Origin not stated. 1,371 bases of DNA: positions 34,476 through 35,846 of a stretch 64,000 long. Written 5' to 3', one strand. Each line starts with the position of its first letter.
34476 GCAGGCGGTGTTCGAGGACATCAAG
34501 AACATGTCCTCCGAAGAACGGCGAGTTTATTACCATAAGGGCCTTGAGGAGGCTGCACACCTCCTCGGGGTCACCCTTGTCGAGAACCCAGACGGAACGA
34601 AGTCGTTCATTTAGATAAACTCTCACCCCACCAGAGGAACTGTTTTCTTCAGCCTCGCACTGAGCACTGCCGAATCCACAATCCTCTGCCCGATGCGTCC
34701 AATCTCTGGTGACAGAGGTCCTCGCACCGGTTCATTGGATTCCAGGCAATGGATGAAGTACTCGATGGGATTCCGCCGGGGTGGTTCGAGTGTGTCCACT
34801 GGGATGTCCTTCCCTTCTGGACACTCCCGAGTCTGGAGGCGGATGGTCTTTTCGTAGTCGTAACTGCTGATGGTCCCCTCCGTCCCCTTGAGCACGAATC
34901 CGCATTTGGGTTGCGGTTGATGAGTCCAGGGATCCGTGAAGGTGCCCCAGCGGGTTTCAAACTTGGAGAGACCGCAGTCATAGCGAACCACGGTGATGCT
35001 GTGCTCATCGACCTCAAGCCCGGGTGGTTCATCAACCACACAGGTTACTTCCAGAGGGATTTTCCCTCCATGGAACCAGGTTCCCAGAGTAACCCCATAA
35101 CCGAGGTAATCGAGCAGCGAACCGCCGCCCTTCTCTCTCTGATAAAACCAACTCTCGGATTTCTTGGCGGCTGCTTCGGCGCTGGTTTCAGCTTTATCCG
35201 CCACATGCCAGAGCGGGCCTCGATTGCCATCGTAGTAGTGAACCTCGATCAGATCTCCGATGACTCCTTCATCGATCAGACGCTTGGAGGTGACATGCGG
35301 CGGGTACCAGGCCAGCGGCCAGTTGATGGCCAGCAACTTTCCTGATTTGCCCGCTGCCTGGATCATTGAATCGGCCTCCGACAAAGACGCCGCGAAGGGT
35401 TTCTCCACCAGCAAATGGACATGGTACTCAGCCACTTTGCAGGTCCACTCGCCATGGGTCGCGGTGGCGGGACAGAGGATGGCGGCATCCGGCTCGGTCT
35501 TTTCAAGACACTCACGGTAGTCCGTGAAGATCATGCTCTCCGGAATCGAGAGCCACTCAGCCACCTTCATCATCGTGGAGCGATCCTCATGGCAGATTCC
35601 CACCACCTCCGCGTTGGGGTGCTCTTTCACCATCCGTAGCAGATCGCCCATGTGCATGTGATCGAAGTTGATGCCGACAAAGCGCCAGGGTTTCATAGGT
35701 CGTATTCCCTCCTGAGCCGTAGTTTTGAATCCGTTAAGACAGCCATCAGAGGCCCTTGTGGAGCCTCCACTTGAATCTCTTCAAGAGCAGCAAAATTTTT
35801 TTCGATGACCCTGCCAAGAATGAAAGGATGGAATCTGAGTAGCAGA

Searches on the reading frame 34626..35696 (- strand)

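Call 44: search_protein_families(library=pfam, proteins=[window:34626-35696:-], max_evalue=0.00001)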
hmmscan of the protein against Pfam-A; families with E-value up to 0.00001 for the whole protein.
window:34626-35696:- (357 aa): 2 families
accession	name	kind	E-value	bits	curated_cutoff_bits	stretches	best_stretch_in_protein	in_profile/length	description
PF01408.29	GFO_IDH_MocA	-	1.7e-18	67.9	24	1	8-124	7-118/120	Oxidoreductase family, NAD-binding Rossmann fold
PF22725.1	GFO_IDH_MocA_C3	-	1.8e-10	41.3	27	1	136-276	3-123/124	GFO/IDH/MocA C-terminal domain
